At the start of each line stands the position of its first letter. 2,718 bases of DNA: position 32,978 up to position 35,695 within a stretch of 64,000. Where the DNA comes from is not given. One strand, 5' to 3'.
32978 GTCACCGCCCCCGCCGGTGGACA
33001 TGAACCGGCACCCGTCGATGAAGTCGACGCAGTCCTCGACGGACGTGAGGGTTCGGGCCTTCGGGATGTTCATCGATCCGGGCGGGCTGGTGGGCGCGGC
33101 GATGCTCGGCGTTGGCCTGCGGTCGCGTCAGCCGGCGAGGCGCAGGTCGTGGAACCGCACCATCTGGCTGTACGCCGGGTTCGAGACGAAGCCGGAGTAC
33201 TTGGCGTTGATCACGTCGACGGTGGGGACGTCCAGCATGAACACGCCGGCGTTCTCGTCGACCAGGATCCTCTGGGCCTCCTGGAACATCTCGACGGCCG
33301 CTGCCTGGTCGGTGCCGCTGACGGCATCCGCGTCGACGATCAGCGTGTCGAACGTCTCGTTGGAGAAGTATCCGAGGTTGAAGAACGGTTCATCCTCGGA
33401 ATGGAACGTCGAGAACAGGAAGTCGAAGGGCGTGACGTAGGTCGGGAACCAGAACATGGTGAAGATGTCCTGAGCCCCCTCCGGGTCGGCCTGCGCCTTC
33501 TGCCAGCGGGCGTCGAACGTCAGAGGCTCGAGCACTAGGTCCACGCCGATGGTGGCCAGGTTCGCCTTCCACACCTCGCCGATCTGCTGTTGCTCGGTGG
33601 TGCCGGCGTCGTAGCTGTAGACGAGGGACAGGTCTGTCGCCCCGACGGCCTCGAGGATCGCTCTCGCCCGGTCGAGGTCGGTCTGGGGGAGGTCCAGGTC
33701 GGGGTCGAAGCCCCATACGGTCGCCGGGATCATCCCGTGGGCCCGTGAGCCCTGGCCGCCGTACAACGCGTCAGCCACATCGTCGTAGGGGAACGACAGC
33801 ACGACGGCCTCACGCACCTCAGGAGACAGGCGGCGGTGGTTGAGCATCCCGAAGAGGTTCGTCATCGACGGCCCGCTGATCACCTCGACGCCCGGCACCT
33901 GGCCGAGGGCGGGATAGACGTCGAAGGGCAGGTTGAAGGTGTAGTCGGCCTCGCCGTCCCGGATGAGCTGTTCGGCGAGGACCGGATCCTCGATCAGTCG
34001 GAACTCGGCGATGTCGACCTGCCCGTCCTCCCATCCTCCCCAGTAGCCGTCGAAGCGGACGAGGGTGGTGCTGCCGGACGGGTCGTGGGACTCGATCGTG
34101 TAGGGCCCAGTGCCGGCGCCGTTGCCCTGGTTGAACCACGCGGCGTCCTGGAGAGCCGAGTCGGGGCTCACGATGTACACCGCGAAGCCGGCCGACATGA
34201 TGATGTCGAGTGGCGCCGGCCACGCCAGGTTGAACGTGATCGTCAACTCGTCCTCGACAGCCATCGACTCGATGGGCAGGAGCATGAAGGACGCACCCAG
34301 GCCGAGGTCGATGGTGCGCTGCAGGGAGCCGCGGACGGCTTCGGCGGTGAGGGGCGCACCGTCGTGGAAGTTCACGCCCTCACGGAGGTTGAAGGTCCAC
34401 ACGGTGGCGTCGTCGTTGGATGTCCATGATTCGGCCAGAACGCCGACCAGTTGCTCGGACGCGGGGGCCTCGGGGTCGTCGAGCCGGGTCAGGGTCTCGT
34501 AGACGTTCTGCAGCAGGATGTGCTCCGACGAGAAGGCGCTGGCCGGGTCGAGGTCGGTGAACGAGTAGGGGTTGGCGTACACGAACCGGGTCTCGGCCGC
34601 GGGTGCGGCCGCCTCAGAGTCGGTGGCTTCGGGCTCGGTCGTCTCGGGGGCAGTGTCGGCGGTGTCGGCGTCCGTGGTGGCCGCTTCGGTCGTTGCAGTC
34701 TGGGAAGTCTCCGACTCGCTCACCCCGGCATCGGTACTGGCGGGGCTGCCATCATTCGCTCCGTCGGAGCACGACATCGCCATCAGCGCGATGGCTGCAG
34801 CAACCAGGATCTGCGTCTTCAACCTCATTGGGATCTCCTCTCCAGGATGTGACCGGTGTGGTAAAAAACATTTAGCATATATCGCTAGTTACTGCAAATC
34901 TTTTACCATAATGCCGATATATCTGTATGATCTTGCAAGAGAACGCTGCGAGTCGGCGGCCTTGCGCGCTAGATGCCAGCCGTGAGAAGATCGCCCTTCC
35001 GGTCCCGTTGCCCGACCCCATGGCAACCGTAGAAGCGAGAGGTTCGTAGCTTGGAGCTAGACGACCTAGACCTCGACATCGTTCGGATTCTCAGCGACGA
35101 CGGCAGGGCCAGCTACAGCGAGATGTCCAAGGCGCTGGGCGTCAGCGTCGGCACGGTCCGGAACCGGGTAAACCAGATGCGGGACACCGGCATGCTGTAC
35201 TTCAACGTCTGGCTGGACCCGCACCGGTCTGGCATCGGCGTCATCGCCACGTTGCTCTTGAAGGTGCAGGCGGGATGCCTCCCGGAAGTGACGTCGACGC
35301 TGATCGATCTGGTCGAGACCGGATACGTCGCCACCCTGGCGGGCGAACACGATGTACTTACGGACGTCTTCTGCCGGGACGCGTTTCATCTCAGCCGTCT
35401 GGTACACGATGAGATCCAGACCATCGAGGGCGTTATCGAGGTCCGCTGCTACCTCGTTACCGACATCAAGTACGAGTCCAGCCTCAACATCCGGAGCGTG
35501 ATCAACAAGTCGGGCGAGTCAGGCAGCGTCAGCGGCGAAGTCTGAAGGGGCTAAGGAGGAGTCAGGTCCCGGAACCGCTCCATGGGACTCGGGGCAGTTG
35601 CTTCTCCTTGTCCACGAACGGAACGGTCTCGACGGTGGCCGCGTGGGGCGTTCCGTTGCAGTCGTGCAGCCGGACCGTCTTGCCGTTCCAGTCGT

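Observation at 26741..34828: Seven-gene Dpp/Opp-type importer operon with a DUF917 paralogue and an aromatic-amino-acid-decarboxylase-like enzyme inserted between the SBP and the permeases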

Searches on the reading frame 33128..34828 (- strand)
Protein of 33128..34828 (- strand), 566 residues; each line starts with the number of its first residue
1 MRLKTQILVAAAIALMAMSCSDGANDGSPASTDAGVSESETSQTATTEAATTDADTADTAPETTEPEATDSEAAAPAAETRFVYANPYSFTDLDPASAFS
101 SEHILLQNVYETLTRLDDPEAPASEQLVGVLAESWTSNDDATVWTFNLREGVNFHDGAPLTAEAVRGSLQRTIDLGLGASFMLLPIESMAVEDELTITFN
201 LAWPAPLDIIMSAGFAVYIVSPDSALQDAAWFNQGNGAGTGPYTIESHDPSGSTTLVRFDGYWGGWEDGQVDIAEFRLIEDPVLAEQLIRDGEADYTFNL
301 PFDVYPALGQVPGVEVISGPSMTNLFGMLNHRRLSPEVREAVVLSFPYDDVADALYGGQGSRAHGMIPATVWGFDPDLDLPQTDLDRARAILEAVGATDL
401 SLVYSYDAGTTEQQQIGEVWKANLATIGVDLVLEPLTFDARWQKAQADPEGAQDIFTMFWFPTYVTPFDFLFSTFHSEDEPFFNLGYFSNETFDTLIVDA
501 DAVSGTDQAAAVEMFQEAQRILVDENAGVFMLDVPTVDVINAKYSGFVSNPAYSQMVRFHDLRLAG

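Call 4: search_protein_families(library=pfam, proteins=[window:33128-34828:-])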
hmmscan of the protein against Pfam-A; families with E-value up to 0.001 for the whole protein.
window:33128-34828:- (566 aa): 1 family
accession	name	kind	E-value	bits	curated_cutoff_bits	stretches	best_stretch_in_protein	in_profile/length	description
PF00496.27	SBP_bac_5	-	3.5e-67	227.6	32.4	1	127-479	2-365/368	Bacterial extracellular solute-binding proteins, family 5 Middle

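Call 26: search_protein_families(library=ncbifam, proteins=[window:33128-34828:-], max_evalue=0.00001)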
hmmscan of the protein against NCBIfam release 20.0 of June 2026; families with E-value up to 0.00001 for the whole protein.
window:33128-34828:- (566 aa): 11 families
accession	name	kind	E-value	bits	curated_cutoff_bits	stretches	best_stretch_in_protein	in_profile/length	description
NF045468.1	Opp5A_nikA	equivalog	2.3e-32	112.1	600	1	85-398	23-319/488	nickel ABC transporter substrate-binding protein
NF011942.0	PRK15413.1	equivalog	6.8e-30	104.2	594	1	75-551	23-500/512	glutathione ABC transporter substrate-binding protein GsiB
TIGR02294.1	nickel_nikA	equivalog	1.3e-26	93.3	393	1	78-469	4-406/501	nickel ABC transporter substrate-binding protein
NF047575.1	opine_bind_CntA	exception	2.4e-19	69.3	800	1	74-266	31-219/535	staphylopine-dependent metal ABC transporter substrate-binding lipoprotein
NF045467.1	Opp4A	equivalog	4.9e-19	68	650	1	237-551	207-545/556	oligopeptide ABC transporter substrate-binding protein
NF011689.0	PRK15109.1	equivalog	3.3e-17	62.3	560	1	237-525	212-501/547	ABC transporter substrate-binding protein SapA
TIGR04028.1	SBP_KPN_01854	hypoth_equivalog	1.9e-16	59.8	468.5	1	82-267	2-193/509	TIGR04028 family ABC transporter substrate-binding protein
NF043070.1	DppA_dipep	equivalog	3e-14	52.5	1005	1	234-551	204-523/535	dipeptide ABC transporter periplasmic-binding protein DppA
NF011684.0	PRK15104.1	equivalog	6.5e-12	44.9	947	1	91-174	50-128/543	oligopeptide ABC transporter substrate-binding protein OppA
NF010149.0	PRK13626.1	equivalog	6.8e-08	31.6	476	1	90-264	130-291/552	HTH-type transcriptional regulator SgrR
NF007287.0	PRK09755.1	equivalog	3.3e-07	29.5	1098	0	73-176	25-125/535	ABC transporter substrate-binding protein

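Call 35: search_solved_structures(query=window:33128-34828:-, max_evalue=1e-20)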
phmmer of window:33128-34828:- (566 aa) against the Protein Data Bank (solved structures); distinct sequences matched with E-value up to 1e-20: 8.
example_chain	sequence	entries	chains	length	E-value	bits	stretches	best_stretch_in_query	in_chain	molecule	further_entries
5u4o_A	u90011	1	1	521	1.7e-30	109.3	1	99-527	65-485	ABC transporter substrate-binding protein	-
7kz8_A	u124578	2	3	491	2.5e-30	108.7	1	91-552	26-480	Peptide/nickel transport system substrate-binding protein AapF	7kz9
1uqw_A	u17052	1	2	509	1.4e-28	102.9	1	74-547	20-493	PUTATIVE BINDING PROTEIN YLIB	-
8z1z_F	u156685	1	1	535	3.7e-22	81.7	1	123-552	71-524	Dipeptide-binding protein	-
8z1y_F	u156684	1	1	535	2.4e-21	79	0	123-552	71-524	Dipeptide-binding protein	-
1dpp_A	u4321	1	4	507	2.5e-21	79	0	193-552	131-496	DIPEPTIDE BINDING PROTEIN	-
1dpe_A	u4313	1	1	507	3.3e-21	78.6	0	193-552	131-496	DIPEPTIDE-BINDING PROTEIN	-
3t66_A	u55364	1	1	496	7.1e-21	77.5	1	89-398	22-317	Nickel ABC transporter (Nickel-binding protein)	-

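Call 73: search_solved_structures(query=window:33128-34600:-, max_evalue=1e-20, show_alignments=4)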
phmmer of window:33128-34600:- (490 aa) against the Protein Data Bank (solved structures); distinct sequences matched with E-value up to 1e-20: 8.
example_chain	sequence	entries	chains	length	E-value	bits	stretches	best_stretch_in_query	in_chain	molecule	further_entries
5u4o_A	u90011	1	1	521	1.8e-30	109.2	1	23-451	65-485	ABC transporter substrate-binding protein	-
7kz8_A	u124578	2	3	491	1.9e-30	109.1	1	15-476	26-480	Peptide/nickel transport system substrate-binding protein AapF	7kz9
1uqw_A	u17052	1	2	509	3e-28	101.9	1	9-471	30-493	PUTATIVE BINDING PROTEIN YLIB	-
8z1z_F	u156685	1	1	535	2.7e-22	82.2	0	117-476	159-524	Dipeptide-binding protein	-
1dpp_A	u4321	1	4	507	1.5e-21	79.8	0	117-476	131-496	DIPEPTIDE BINDING PROTEIN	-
8z1y_F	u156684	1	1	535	1.8e-21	79.5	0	117-476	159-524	Dipeptide-binding protein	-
1dpe_A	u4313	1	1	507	1.9e-21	79.4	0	117-476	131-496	DIPEPTIDE-BINDING PROTEIN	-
3t66_A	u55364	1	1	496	6.7e-21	77.6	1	31-322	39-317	Nickel ABC transporter (Nickel-binding protein)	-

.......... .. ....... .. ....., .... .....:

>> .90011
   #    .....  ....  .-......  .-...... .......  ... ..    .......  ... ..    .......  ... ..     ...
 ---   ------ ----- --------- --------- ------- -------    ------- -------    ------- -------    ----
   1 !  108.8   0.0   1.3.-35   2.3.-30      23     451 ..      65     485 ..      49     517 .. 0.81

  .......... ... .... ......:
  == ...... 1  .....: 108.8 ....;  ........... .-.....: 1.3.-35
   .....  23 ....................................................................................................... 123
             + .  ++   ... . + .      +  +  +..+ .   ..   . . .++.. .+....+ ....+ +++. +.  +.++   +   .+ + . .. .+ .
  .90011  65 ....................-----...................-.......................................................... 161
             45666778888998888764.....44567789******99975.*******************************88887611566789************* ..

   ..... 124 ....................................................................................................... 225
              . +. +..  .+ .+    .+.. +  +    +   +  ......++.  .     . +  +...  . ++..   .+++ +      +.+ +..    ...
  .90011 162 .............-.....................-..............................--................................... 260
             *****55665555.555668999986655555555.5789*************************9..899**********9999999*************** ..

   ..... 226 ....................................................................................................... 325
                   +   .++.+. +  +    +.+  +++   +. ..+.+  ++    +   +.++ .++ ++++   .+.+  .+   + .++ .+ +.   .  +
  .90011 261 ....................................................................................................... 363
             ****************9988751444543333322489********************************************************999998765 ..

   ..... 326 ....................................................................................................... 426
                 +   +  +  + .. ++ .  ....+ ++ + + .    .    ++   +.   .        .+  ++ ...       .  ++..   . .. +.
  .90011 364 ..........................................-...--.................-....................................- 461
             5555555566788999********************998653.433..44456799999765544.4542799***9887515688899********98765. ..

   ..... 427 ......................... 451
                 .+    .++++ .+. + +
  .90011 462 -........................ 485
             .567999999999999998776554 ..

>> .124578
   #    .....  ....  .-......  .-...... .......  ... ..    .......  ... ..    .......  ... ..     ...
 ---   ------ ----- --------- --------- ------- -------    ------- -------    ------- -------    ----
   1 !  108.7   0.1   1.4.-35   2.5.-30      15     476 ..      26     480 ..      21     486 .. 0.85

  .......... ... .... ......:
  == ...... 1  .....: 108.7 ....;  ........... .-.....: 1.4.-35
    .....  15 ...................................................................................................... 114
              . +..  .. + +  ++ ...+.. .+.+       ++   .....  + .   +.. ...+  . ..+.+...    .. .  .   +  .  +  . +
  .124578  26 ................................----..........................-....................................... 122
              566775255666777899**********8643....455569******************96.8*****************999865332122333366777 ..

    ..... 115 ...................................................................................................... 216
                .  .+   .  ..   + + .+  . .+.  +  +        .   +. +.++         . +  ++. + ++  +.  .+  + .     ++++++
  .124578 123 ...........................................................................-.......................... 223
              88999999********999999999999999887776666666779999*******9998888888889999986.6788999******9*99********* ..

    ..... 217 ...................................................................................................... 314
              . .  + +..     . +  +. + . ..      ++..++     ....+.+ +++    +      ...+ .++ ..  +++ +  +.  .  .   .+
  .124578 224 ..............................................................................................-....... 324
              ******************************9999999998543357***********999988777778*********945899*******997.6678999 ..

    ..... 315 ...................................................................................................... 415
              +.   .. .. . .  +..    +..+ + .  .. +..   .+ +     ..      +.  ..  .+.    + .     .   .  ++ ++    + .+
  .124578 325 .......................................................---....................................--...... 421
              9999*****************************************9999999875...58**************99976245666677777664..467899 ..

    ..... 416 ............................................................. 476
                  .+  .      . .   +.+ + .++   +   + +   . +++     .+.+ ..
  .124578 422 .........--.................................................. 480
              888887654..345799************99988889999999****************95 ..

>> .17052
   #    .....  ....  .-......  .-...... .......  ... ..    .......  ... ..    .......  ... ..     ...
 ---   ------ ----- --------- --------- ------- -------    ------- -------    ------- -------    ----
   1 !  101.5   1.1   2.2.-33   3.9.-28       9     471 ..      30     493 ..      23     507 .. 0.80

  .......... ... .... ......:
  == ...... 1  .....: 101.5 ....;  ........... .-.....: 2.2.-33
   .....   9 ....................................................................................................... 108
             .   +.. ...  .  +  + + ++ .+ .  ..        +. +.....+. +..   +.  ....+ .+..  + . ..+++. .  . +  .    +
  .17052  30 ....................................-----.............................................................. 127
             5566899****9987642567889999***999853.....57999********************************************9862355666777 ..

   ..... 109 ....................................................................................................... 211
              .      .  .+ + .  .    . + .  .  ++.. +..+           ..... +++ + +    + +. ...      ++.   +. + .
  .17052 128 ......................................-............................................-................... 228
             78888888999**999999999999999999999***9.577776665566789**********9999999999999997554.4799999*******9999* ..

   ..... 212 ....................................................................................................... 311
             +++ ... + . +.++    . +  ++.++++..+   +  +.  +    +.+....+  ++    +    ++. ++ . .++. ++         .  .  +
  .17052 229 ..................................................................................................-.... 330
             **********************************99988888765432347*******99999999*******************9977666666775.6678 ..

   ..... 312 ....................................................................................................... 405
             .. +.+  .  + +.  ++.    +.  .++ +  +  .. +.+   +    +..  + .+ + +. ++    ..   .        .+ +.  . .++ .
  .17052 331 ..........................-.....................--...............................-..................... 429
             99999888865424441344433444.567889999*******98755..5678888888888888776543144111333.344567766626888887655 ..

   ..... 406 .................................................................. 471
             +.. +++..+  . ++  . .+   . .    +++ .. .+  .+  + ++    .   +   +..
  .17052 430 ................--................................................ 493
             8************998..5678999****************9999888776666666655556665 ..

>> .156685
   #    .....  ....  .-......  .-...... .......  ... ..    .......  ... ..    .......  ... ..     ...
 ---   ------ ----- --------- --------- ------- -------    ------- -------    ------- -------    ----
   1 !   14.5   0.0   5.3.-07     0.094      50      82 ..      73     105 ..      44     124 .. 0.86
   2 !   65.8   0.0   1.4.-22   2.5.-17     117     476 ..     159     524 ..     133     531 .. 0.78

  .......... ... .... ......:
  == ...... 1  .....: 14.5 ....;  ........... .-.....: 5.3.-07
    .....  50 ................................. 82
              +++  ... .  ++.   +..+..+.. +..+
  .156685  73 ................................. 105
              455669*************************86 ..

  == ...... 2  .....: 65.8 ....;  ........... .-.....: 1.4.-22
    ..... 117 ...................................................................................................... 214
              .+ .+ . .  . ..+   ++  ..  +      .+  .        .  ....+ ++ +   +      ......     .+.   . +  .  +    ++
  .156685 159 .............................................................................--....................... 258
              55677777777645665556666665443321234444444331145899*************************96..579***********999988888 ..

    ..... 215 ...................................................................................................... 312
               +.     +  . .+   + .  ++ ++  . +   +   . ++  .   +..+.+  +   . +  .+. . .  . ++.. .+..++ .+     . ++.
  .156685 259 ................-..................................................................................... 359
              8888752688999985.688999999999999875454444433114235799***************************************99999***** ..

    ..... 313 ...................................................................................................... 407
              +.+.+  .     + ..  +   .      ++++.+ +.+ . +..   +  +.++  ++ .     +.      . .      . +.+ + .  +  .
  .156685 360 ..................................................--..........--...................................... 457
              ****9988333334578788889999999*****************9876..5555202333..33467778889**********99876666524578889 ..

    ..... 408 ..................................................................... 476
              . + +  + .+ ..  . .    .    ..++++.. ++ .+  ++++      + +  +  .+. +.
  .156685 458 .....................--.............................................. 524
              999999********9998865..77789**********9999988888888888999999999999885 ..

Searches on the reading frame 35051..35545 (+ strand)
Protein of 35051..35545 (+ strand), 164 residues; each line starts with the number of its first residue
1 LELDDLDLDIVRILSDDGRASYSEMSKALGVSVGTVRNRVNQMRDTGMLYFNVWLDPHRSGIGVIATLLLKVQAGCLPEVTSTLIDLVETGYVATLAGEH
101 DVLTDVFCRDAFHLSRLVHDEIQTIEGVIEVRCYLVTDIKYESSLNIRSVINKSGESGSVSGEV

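Call 4: search_protein_families(library=pfam, proteins=[window:35051-35545:+])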
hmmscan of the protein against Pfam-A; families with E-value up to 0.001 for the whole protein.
window:35051-35545:+ (164 aa): 8 families
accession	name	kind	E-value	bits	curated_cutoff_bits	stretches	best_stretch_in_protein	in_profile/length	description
PF13404.12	HTH_AsnC-type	-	3.6e-13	49.5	27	1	3-44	1-42/42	AsnC-type helix-turn-helix domain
PF13412.12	HTH_24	-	4.2e-12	45.9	21.9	1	3-48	1-46/48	Winged helix-turn-helix DNA-binding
PF22482.2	AsnC_trans_reg_3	-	4.7e-07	30.3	24.4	1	77-141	24-87/95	PF0864 C-terminal dimeric alpha+beta barrel domain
PF01037.27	AsnC_trans_reg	-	1.2e-06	28.7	25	1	71-137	4-71/73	Lrp/AsnC ligand binding domain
PF12840.13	HTH_20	-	5.6e-05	23.5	27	1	8-49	7-48/51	Helix-turn-helix domain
PF08279.18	HTH_11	-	6.2e-05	23.2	25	1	8-48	3-44/55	HTH domain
PF08281.18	Sigma70_r4_2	-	0.00076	19.5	25.7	0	20-41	27-48/54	Sigma-70, region 4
PF09339.16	HTH_IclR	-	0.00093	19.4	22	0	8-50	6-49/52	IclR helix-turn-helix domain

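Call 75: search_protein_families(library=ncbifam, proteins=[window:35051-35545:+], max_evalue=0.00001)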
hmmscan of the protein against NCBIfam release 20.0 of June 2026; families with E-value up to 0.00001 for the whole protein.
window:35051-35545:+ (164 aa): 7 families
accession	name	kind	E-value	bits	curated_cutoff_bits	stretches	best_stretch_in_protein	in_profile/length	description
NF041395.1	TranRegLrpA1_Halo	equivalog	2.6e-16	59.9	250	1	8-133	8-134/142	HTH-type transcriptional regulator LrpA1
NF040947.1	trans_reg_LysM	equivalog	1.5e-15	57.1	180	1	3-135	1-131/136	HTH-type transcriptional regulator LysM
NF040820.1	trans_reg_LrpA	equivalog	1.6e-15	57.2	250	1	3-133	2-133/141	HTH-type transcriptional regulator LrpA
NF041396.1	TranRegLrp_Halo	equivalog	5.6e-15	55.5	190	1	1-106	1-107/149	HTH-type transcriptional regulator Lrp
NF008384.0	PRK11179.1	equivalog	6.1e-14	52.1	227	1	2-128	6-134/153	transcriptional regulator AsnC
NF053758.1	ChrTpTrnRegChrS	equivalog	8.4e-14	51.6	250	1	2-146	11-155/158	chromate efflux transcriptional regulator ChrS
NF008370.0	PRK11169.1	equivalog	1e-07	31.8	233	1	2-148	11-162/164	leucine-responsive transcriptional regulator Lrp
